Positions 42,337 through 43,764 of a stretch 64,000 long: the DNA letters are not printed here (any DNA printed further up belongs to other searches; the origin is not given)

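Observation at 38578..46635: Orphan-fold enzyme set (bicupin, two tandem-NTF2 proteins, short MetE-like Zn thiol-alkyltransferase) wired to a CUT1 ABC importer with no ATPase gene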

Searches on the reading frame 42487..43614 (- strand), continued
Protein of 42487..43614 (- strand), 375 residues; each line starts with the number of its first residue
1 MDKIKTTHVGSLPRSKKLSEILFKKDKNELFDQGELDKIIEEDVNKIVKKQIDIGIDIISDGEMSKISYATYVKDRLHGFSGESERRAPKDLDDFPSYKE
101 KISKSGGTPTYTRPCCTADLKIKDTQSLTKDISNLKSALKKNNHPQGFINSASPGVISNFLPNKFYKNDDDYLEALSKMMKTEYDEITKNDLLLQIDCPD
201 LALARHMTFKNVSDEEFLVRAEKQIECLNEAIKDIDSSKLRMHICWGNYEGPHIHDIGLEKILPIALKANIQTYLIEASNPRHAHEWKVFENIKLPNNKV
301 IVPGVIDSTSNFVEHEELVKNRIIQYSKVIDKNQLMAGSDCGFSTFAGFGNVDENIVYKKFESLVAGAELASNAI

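Call 40: find_related_loci(query=A2, collection=genome_contigs, flank=10000)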
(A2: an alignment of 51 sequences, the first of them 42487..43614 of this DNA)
Query A2 (375 aa) in genome_contigs; peptide patterns used: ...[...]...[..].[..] (x = any residue, [..] = any of these).
600 stretches matched a pattern (row limit reached: there are more); 594 encode a relative of the query (tblastn E <= 1e-3); the best 80 are kept; 80 distinct loci.
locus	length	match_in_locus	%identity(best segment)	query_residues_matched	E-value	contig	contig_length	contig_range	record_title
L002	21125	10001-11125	99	1-375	0e+0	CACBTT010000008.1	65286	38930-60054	uncultured Pelagibacteraceae bacterium isolate AG-359-K16 genome assembly, contig: AG-359-K16_NODE_8, whole genome shotg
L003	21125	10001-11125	98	1-375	0e+0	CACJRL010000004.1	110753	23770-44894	uncultured Pelagibacteraceae bacterium isolate AG-915-O08 genome assembly, contig: AG-915-O08_NODE_4, whole genome shotg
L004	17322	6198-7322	98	1-375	0e+0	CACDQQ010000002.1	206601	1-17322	uncultured Pelagibacteraceae bacterium isolate AG-904-G05 genome assembly, contig: AG-904-G05_NODE_2, whole genome shotg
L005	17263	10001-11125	97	1-375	0e+0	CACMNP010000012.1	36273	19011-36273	MAG: uncultured Pelagibacteraceae bacterium isolate AG-919-D18 genome assembly, contig: AG-919-D18_NODE_12, whole genome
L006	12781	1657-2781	97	1-375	0e+0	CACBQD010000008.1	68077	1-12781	uncultured Pelagibacteraceae bacterium isolate AG-359-G17 genome assembly, contig: AG-359-G17_NODE_8, whole genome shotg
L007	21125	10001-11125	76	1-375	0e+0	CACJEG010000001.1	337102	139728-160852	uncultured Pelagibacteraceae bacterium isolate AG-447-C08 genome assembly, contig: AG-447-C08_NODE_1, whole genome shotg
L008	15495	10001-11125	76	1-375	0e+0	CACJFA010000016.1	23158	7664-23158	uncultured Pelagibacteraceae bacterium isolate AG-447-D04 genome assembly, contig: AG-447-D04_NODE_16, whole genome shot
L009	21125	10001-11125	76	1-375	0e+0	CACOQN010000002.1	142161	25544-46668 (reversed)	MAG: uncultured Pelagibacteraceae bacterium isolate AH-324-J07 genome assembly, contig: AH-324-J07_NODE_2, whole genome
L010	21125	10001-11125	74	1-375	0e+0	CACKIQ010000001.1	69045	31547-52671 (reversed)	uncultured Pelagibacteraceae bacterium isolate AG-453-M21 genome assembly, contig: AG-453-M21_NODE_1, whole genome shotg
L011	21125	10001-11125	72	1-375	0e+0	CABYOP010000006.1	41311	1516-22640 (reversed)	MAG: uncultured Pelagibacteraceae bacterium isolate AG-333-G21 genome assembly, contig: AG-333-G21_NODE_6, whole genome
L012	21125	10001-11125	73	1-375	0e+0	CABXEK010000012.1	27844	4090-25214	MAG: uncultured Pelagibacteraceae bacterium isolate AG-313-M10 genome assembly, contig: AG-313-M10_NODE_12, whole genome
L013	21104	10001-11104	74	8-375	0e+0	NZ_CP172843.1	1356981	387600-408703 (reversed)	Candidatus Pelagibacter bacterium nBUS_29 chromosome, complete genome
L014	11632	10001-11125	68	1-375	0e+0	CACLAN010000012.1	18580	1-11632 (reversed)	uncultured Alphaproteobacteria bacterium isolate AG-461-D09 genome assembly, contig: AG-461-D09_NODE_12, whole genome sh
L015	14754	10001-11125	69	1-375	0e+0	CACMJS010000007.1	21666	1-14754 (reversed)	MAG: uncultured Alphaproteobacteria bacterium isolate AG-891-K05 genome assembly, contig: AG-891-K05_NODE_7, whole genom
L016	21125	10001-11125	68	1-375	0e+0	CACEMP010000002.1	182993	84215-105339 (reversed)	uncultured Alphaproteobacteria bacterium isolate AG-905-O21 genome assembly, contig: AG-905-O21_NODE_2, whole genome sho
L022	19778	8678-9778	56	4-368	4e-144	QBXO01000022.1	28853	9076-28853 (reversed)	SAR116 cluster bacterium AG-321-K23 Ga0172092_122, whole genome shotgun sequence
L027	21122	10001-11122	50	2-375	9e-142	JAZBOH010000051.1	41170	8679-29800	MAG: Lysobacterales bacterium isolate bin.7 k117_1945476, whole genome shotgun sequence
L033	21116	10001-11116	50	2-373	1e-139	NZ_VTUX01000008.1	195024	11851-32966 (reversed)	Pseudohalioglobus sediminis strain NY5 scaffold8_size195024, whole genome shotgun sequence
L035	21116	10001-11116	52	3-374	2e-139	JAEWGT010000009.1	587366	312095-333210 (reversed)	MAG: Proteobacteria bacterium isolate OH_PBlB_42 k127_1176074, whole genome shotgun sequence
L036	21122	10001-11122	53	1-372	6e-139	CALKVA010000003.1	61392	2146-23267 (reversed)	MAG: uncultured Alphaproteobacteria bacterium isolate S1_Bin_MAXBIN__136_1 genome assembly, contig: c_000000257719, whol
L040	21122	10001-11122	51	2-375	7e-138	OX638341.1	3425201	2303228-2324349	MAG: uncultured Pseudohongiella sp. isolate f4cd492a-81f8-4cad-90a3-23656aec3d05 genome assembly, chromosome: 1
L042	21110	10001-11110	51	2-373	1e-137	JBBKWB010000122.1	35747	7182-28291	MAG: Woeseia sp. isolate metabat_bins.323 k119_422808, whole genome shotgun sequence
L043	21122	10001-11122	50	2-375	2e-137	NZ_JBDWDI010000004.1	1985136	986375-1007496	MAG: Parasphingorhabdus sp. isolate LC.120.F.D4_374_69 LC_120_F_D4_374_69_000000000004, whole genome shotgun sequence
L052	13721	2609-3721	48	2-372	1e-135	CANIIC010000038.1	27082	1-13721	MAG: Bryobacterales bacterium isolate RE-9nov16-226 genome assembly, contig: RE-9nov16-C3243, whole genome shotgun seque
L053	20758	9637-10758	49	2-375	1e-135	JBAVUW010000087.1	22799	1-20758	MAG: Candidatus Acidiferrales bacterium isolate MFD02578_ilm_asm_bin27 k127_15396, whole genome shotgun sequence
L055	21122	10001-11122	51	1-372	4e-135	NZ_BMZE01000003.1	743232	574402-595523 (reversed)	Devosia pacifica strain KCTC 32437 sequence3, whole genome shotgun sequence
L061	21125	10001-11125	50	3-372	1e-134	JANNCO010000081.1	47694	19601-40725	MAG: Polaromonas sp. isolate OTE_78_metabat_169 OTE_78_k141_178850, whole genome shotgun sequence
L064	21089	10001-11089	50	1-361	3e-134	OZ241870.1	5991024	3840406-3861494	MAG: Gammaproteobacteria bacterium isolate ca35ea08-545d-4259-bb59-35f508f037d2 genome assembly, chromosome: 1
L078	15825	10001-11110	49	2-371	8e-133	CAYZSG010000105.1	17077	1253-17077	MAG TPA_asm: uncultured Candidatus Odyssella sp. isolate SRP287453_co1_169 genome assembly, contig: NODE_6017_length_170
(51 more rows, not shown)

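Call 45: search_protein_families(library=pfam, proteins=[L036:5389-5934:+, L036:6981-8051:+, L036:11201-11896:+, L055:6838-7743:+, L055:7743-8759:+, L055:11131-11823:+, L055:11820-12518:+, L055:12642-14063:+, L055:14126-15595:-, L055:16322-17368:-], max_evalue=0.001)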
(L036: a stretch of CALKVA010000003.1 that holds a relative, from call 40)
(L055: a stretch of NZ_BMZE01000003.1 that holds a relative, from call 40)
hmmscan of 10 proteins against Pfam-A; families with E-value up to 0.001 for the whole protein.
L036:5389-5934:+ (181 aa): 2 families
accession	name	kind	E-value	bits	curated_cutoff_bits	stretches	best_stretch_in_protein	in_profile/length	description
PF07366.18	SnoaL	-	1.5e-19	70.5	28.4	1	26-151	3-126/126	SnoaL-like polyketide cyclase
PF12680.13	SnoaL_2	-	1.1e-14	55.3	27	1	28-137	2-101/102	SnoaL-like domain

L036:6981-8051:+ (356 aa): 4 families
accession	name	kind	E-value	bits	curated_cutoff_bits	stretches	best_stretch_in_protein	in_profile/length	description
PF13377.12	Peripla_BP_3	-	9.3e-32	110.8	26.5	1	189-349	1-167/167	Periplasmic binding protein-like domain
PF00532.27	Peripla_BP_1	-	1.1e-21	78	22.2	1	82-328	3-262/281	Periplasmic binding proteins and sugar binding domain of LacI family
PF13407.12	Peripla_BP_4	-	1.2e-18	68.1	35.1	1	83-330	1-257/258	Periplasmic binding protein domain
PF00356.27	LacI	-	3.9e-12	46.2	27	1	27-69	4-46/46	Bacterial regulatory proteins, lacI family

L036:11201-11896:+ (231 aa): 1 family
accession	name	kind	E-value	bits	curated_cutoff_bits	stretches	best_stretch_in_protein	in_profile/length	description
PF03737.21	RraA-like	-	3.5e-15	57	24.5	1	14-182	1-152/152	Aldolase/RraA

L055:6838-7743:+ (301 aa): 8 families
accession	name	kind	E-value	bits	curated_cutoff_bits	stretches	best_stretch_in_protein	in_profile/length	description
PF13561.12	adh_short_C2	-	1.7e-57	195.1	27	1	67-299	1-236/236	Enoyl-(Acyl carrier protein) reductase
PF00106.31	adh_short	-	7.2e-52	176.1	26.6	1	61-250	1-193/195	short chain dehydrogenase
PF08659.16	KR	-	3.6e-12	47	22.6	1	64-219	4-162/180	KR domain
PF23441.1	SDR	-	7.7e-08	32.5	27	1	63-297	10-254/258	SDR-like rossmann domain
PF03435.24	Sacchrp_dh_NADP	-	2.8e-05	24.9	25.1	1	65-152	3-87/129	Saccharopine dehydrogenase NADP binding domain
PF12242.14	Eno-Rase_NADH_b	-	0.00014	22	23.4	1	60-90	40-70/79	NAD(P)H binding domain of trans-2-enoyl-CoA reductase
PF01370.27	Epimerase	-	0.00023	21.1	20.9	1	63-224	1-160/240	NAD dependent epimerase/dehydratase family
PF01134.28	GIDA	-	0.00034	20.2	22.1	1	73-167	11-107/391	Glucose inhibited division protein A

L055:7743-8759:+ (338 aa): 5 families
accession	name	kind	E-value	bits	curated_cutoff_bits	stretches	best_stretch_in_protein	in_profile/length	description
PF13377.12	Peripla_BP_3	-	3e-33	115.7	26.5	1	174-331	3-166/167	Periplasmic binding protein-like domain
PF13407.12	Peripla_BP_4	-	6e-26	92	35.1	1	66-311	1-255/258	Periplasmic binding protein domain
PF00532.27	Peripla_BP_1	-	2.7e-25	89.8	22.2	1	65-278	3-226/281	Periplasmic binding proteins and sugar binding domain of LacI family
PF00356.27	LacI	-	2.1e-11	43.9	27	1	11-52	5-46/46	Bacterial regulatory proteins, lacI family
PF13458.12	Peripla_BP_6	-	0.00052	20.2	31.7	0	107-264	56-215/343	Periplasmic binding protein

L055:11131-11823:+ (230 aa): 4 families
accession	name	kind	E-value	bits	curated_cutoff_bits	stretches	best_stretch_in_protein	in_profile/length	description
PF12697.13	Abhydrolase_6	-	8.4e-13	49.9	26.3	1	20-218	19-212/217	Alpha/beta hydrolase family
PF00561.26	Abhydrolase_1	-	3.7e-10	40.3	25.8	1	54-95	69-111/245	alpha/beta hydrolase fold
PF12146.15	Hydrolase_4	-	3.1e-08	33.7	27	1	46-215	67-237/239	Serine aminopeptidase, S33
PF00975.26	Thioesterase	-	1e-06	29.6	26.4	1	26-207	36-205/226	Thioesterase domain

L055:11820-12518:+ (232 aa): 1 family
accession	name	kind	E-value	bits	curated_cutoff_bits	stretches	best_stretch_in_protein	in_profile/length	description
PF03737.21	RraA-like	-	4.6e-15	56.6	24.5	1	15-182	1-151/152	Aldolase/RraA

L055:12642-14063:+ (473 aa): 1 family
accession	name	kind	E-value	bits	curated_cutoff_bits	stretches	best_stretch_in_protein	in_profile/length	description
PF01425.27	Amidase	-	4.7e-93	313.1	27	1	43-452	1-445/445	Amidase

L055:14126-15595:- (489 aa): 1 family
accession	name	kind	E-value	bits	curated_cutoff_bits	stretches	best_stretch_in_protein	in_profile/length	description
PF00815.25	Histidinol_dh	-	1.6e-137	459.3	27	1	82-482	6-411/411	Histidinol dehydrogenase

L055:16322-17368:- (348 aa): 3 families
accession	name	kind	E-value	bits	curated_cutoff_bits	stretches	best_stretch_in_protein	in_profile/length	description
PF08240.17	ADH_N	-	4.8e-26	91.5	23.5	1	24-139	2-102/104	Alcohol dehydrogenase GroES-like domain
PF00107.32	ADH_zinc_N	-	2.3e-20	73.3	31.8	1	178-302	1-127/129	Zinc-binding dehydrogenase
PF16912.11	Glu_dehyd_C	-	3.9e-12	46.5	34.9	1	159-272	22-136/211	Glucose dehydrogenase C-terminus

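Call 49: search_protein_families(library=pfam, proteins=[L042:8165-9256:+, L061:1372-2151:+, L013:14393-15151:-, L033:11004-11891:+, L042:2002-4536:-, L042:5767-7434:-, L043:11835-12770:-, L042:4756-5763:-, L035:4020-5609:+, L040:7302-8759:+], max_evalue=0.001)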
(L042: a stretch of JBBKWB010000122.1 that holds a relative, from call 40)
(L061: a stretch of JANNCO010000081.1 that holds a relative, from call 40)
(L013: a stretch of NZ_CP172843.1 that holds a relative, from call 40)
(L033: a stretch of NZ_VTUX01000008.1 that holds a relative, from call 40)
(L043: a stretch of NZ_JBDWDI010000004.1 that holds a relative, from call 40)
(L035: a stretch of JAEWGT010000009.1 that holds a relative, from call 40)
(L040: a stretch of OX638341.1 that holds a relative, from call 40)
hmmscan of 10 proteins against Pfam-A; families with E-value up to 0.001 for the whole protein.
L042:8165-9256:+ (364 aa): 4 families
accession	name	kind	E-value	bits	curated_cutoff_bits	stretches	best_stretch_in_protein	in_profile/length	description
PF13377.12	Peripla_BP_3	-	3.5e-27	96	26.5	1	196-356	1-166/167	Periplasmic binding protein-like domain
PF00532.27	Peripla_BP_1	-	8.8e-18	65.2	22.2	1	91-337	3-263/281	Periplasmic binding proteins and sugar binding domain of LacI family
PF13407.12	Peripla_BP_4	-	2.4e-14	54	35.1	1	96-310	5-226/258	Periplasmic binding protein domain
PF00356.27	LacI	-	4.5e-14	52.4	27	1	35-78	3-46/46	Bacterial regulatory proteins, lacI family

L061:1372-2151:+ (260 aa): 6 families
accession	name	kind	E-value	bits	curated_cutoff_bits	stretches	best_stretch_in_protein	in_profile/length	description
PF13561.12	adh_short_C2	-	1.9e-52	178.6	27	1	24-258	1-236/236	Enoyl-(Acyl carrier protein) reductase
PF00106.31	adh_short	-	1.2e-51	175.4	26.6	1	18-206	1-190/195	short chain dehydrogenase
PF08659.16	KR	-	3.3e-11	43.9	22.6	1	21-178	4-162/180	KR domain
PF23441.1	SDR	-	8.9e-07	29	27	1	123-256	124-254/258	SDR-like rossmann domain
PF01370.27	Epimerase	-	0.00012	22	20.9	1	20-135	1-105/240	NAD dependent epimerase/dehydratase family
PF02882.25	THF_DHG_CYH_C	-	0.0004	20.2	27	1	13-58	32-77/160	Tetrahydrofolate dehydrogenase/cyclohydrolase, NAD(P)-binding domain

L013:14393-15151:- (253 aa): 8 families
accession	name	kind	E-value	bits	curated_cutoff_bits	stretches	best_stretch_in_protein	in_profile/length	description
PF00561.26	Abhydrolase_1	-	2.6e-25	90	25.8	2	16-121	1-103/245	alpha/beta hydrolase fold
PF12697.13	Abhydrolase_6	-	2.8e-17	64.6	26.3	1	18-245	1-215/217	Alpha/beta hydrolase family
PF12146.15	Hydrolase_4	-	5.9e-10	39.3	27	1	19-240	8-238/239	Serine aminopeptidase, S33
PF00975.26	Thioesterase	-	2.7e-09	38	26.4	1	17-100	2-85/226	Thioesterase domain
PF07819.20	PGAP1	-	6.7e-05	23.2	24.3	1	71-157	79-158/233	PGAP1-like alpha/beta domain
PF06028.17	DUF915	-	0.00012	21.9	22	0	65-96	86-118/255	Alpha/beta hydrolase of unknown function (DUF915)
PF12695.13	Abhydrolase_5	-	0.00046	20.5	27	0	73-113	48-88/164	Alpha/beta hydrolase family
PF02089.21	Palm_thioest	-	0.00074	19.7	26.8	1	17-121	1-117/254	Palmitoyl protein thioesterase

L033:11004-11891:+ (296 aa): 1 family
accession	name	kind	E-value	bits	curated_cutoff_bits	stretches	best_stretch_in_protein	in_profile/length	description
PF03328.21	HpcH_HpaI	-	1.6e-24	86.9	25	1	61-278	3-214/221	HpcH/HpaI aldolase/citrate lyase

L042:2002-4536:- (845 aa): 2 families
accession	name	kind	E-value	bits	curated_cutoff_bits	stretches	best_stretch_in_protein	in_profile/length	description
PF00593.30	TonB_dep_Rec_b-barrel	-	2.8e-19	70.7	27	1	398-809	102-435/436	TonB dependent receptor-like, beta-barrel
PF07715.20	Plug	-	2.2e-14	54.3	23.9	1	55-157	2-106/107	TonB-dependent Receptor Plug Domain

L042:5767-7434:- (556 aa): 1 family
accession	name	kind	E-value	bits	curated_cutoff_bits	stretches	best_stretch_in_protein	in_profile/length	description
PF00474.23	SSF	-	1.2e-48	166.5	22.8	1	57-456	1-406/406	Sodium:solute symporter family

L043:11835-12770:- (312 aa): 1 family
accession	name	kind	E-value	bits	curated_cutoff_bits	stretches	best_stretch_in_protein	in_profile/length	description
PF04909.20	Amidohydro_2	-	1.7e-36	126.9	26.4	1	22-312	1-289/289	Amidohydrolase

L042:4756-5763:- (336 aa): 8 families
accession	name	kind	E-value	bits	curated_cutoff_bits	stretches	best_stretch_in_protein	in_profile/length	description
PF00326.27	Peptidase_S9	-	1.5e-14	54.5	22.6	1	116-328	5-207/213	Prolyl oligopeptidase family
PF12146.15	Hydrolase_4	-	1.8e-11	44.3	27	1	114-200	20-103/239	Serine aminopeptidase, S33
PF00561.26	Abhydrolase_1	-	1.2e-10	42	25.8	1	112-200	14-96/245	alpha/beta hydrolase fold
PF12697.13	Abhydrolase_6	-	2.8e-09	38.4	26.3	1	102-320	8-215/217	Alpha/beta hydrolase family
PF01738.24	DLH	-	8.2e-09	35.8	21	1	249-320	126-202/217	Dienelactone hydrolase family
PF02129.25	Peptidase_S15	-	2.7e-07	31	23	1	64-218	2-139/262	X-Pro dipeptidyl-peptidase (S15 family)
PF00756.26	Esterase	-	0.00018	21.8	22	1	64-214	5-159/251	Putative esterase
PF07859.19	Abhydrolase_3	-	0.00078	19.7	25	0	157-312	54-209/210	alpha/beta hydrolase fold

L035:4020-5609:+ (530 aa): 1 family
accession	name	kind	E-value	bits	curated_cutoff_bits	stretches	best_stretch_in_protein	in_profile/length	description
PF01425.27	Amidase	-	2.6e-88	297.4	27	1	102-508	2-444/445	Amidase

L040:7302-8759:+ (486 aa): 0 families
